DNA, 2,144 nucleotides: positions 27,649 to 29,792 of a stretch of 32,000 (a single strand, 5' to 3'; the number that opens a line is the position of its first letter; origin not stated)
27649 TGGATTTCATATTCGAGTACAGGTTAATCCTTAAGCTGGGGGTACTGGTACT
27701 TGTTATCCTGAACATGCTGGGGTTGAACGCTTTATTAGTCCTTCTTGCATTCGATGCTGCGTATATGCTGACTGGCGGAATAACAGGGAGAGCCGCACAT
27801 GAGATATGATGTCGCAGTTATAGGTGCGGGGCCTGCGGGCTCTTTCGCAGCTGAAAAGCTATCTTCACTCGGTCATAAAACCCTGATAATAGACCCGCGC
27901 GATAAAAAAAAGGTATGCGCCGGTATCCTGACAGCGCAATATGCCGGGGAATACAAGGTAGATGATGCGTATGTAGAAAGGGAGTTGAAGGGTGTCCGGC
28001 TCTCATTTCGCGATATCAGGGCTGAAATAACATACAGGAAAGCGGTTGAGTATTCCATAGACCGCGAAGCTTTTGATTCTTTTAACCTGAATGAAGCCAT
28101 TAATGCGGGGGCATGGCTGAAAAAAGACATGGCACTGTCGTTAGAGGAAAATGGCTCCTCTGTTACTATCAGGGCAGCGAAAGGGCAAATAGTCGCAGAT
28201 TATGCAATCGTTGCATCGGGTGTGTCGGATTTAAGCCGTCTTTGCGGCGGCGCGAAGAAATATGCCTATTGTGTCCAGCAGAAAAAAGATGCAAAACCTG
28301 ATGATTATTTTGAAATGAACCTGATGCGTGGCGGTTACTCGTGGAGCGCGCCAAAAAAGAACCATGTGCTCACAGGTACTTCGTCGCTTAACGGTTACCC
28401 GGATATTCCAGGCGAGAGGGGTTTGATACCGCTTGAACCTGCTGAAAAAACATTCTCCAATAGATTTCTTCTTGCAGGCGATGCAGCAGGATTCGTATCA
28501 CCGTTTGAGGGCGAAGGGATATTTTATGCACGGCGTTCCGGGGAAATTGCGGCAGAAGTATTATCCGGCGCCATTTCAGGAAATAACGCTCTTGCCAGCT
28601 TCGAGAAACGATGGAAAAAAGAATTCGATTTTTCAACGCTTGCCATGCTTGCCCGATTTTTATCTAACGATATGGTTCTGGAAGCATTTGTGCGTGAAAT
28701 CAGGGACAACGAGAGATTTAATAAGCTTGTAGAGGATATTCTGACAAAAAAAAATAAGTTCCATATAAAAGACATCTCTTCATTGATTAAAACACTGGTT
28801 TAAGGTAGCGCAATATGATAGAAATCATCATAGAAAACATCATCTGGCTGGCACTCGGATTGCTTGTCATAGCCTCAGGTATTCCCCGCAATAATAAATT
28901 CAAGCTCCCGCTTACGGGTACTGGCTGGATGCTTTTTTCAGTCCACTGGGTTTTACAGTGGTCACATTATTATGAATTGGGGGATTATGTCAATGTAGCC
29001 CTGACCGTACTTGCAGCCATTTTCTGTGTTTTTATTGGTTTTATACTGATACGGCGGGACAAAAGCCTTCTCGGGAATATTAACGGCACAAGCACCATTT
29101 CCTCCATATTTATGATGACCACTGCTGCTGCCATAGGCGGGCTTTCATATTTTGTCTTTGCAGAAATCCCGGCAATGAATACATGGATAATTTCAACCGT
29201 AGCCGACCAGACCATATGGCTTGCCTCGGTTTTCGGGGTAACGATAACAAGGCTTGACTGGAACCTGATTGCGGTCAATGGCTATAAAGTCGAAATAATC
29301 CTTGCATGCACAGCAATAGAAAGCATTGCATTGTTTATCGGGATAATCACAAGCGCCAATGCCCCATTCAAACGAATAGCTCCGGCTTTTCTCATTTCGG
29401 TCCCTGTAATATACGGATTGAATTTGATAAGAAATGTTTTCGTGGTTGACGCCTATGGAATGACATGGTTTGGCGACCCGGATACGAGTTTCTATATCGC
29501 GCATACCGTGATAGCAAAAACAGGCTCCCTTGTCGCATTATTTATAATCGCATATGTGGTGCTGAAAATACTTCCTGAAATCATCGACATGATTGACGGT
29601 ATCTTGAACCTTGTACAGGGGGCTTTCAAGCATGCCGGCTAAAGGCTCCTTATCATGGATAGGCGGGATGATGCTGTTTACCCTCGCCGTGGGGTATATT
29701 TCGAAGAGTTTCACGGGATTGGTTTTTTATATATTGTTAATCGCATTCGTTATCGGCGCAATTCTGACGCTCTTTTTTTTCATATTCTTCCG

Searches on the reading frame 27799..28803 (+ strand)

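Call 99: search_protein_families(library=ncbifam, proteins=[window:27799-28803:+], max_evalue=0.00001)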
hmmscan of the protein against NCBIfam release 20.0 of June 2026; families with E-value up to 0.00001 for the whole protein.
window:27799-28803:+ (334 aa): 17 families
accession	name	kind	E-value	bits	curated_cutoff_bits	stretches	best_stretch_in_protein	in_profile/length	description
TIGR02032.1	GG-red-SF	subfamily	4.2e-37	128.4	158.8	2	3-194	1-213/297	geranylgeranyl reductase family protein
TIGR02023.1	BchP-ChlP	subfamily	2.1e-35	122.5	343.3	2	206-305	249-353/388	geranylgeranyl diphosphate reductase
TIGR02028.1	ChlP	equivalog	9.2e-23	80.6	505.3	2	5-118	3-121/398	geranylgeranyl reductase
NF049967.1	QhpG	equivalog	6.3e-15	55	240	1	5-186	1-185/423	flavin-dependent monooxygenase QhpG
NF041160.1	DGGPL_Thplmales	equivalog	2.9e-13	49.5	780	1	2-141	3-158/396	digeranylgeranylglycerophospholipid reductase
NF041080.1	DGGGPL_reductase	equivalog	6.5e-13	48.4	580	1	2-108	1-113/447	digeranylgeranylglycerophospholipid reductase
NF008519.0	PRK11445.1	equivalog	1.2e-12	47.8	303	0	2-193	3-215/355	FAD-binding protein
NF045655.1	MkRedMenJ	equivalog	7.4e-11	41.6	700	0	221-279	281-339/406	menaquinone reductase MenJ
NF033113.0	halo_ClmS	equivalog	2.7e-10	39.4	900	0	3-32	3-32/570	chloramphenicol-biosynthetic FADH2-dependent halogenase CmlS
NF004829.0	PRK06183.1-3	subfamily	3.4e-08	32.7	390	0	2-34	8-40/520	bifunctional 3-(3-hydroxy-phenyl)propionate/3-hydroxycinnamic acid hydroxylase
NF041385.1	Dggglyphlred_Halo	equivalog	8.8e-08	31.1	700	0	2-141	4-149/405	digeranylgeranylglycerophospholipid reductase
NF038171.1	maturase_LodB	equivalog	5.5e-07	29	400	0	217-277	273-335/361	lysine-epsilon-oxidase maturase LodB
TIGR01988.1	Ubi-OHases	subfamily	9.4e-07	28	224.65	0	4-38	1-36/387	ubiquinone biosynthesis hydroxylase, UbiH/UbiF/VisC/COQ6 family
NF006091.0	PRK08243.1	subfamily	3.2e-06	26.2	351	0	1-44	1-48/393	4-hydroxybenzoate 3-monooxygenase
NF005243.0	PRK06753.1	equivalog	4.6e-06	25.7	365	0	5-49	3-48/374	hypothetical protein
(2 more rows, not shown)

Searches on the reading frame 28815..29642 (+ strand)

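Call 99: search_protein_families(library=ncbifam, proteins=[window:28815-29642:+], max_evalue=0.00001)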
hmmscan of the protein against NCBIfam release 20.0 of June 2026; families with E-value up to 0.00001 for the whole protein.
window:28815-29642:+ (275 aa): 4 families
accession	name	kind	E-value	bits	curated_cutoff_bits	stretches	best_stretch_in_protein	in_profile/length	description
TIGR04125.1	exosort_PGF_TRM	exception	6.8e-73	245.4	75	1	10-272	2-268/271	archaeosortase A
TIGR04178.1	exo_archaeo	signature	3.5e-16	59.3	23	1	159-255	1-97/97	exosortase/archaeosortase family protein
TIGR04124.1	archaeo_artE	exception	1.7e-07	31.4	95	1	114-250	19-148/153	archaeosortase family protein ArtE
NF045528.1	heimosortase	equivalog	4.4e-06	26.9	130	1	158-260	85-190/199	heimdallarchaeosortase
